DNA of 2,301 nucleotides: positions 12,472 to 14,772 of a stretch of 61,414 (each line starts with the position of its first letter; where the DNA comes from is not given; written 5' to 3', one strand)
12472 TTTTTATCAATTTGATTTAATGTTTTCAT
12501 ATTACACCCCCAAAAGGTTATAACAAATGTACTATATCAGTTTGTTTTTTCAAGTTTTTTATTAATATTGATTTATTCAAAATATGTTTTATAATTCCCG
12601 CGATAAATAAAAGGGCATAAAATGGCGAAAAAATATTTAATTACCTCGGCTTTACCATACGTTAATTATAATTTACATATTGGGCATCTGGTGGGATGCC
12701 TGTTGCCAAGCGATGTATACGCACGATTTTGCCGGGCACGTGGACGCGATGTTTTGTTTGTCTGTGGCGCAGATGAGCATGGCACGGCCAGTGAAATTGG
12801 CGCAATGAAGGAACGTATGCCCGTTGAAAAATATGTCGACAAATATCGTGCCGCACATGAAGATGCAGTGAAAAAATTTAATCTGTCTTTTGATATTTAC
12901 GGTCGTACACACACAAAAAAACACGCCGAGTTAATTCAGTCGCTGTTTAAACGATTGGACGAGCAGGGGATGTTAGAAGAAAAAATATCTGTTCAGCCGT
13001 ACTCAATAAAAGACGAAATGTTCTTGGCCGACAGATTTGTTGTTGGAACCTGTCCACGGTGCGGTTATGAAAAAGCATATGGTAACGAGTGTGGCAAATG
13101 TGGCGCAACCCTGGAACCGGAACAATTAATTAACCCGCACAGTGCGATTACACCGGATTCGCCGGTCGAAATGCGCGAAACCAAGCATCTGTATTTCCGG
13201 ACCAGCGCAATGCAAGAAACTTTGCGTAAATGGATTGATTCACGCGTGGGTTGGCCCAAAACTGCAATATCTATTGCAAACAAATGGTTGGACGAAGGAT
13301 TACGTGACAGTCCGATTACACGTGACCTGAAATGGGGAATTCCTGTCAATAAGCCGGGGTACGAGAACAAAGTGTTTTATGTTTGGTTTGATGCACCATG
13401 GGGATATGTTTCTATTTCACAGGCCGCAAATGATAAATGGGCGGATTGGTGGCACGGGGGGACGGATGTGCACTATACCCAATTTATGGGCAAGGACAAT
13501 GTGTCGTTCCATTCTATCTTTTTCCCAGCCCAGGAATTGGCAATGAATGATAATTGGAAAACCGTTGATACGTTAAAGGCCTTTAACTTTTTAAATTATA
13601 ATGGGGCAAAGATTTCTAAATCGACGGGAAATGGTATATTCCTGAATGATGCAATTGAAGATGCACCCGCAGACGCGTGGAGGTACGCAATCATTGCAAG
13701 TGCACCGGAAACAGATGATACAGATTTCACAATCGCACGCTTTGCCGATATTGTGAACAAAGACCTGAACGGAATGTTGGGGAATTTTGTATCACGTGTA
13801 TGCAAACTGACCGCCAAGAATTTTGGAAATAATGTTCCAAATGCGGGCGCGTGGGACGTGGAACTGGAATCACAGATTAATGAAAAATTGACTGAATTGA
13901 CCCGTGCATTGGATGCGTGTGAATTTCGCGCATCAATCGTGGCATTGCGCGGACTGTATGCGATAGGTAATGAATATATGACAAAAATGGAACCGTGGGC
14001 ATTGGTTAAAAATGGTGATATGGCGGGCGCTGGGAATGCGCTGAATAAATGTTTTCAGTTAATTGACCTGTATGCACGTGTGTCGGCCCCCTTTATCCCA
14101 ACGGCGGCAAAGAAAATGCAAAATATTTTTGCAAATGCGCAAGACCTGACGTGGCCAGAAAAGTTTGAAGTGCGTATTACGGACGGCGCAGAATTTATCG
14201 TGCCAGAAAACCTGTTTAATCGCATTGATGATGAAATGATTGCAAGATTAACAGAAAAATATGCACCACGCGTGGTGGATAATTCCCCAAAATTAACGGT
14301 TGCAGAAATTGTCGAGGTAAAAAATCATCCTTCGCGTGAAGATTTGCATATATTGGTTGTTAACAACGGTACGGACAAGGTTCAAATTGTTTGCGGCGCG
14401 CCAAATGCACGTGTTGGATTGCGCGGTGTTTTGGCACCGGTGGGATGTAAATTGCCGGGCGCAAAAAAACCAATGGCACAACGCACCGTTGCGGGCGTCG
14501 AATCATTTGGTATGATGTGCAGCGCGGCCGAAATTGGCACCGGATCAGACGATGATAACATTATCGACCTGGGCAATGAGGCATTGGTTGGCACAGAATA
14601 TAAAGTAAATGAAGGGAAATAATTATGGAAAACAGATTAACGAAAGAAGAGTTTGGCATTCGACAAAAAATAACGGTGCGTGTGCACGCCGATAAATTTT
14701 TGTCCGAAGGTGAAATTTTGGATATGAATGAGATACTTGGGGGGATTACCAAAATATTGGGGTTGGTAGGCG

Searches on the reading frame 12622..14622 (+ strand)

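Call 17: search_protein_families(library=pfam, proteins=[window:12622-14622:+])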
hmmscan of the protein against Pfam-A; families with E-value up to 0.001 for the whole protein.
window:12622-14622:+ (666 aa): 4 families
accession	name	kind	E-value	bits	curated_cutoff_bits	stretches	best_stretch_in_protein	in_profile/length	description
PF09334.17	tRNA-synt_1g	-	1e-139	466.1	20.1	1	5-393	1-390/391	tRNA synthetases class I (M)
PF19303.5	Anticodon_3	-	6.2e-31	107.8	23.5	1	408-548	7-148/152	Anticodon binding domain of methionyl tRNA ligase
PF00133.28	tRNA-synt_1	-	8.6e-16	58.1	22.7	1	3-242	23-243/414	tRNA synthetases class I (I, L, M and V)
PF01588.26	tRNA_bind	-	2.8e-14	53.4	27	1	558-658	1-95/96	Putative tRNA binding domain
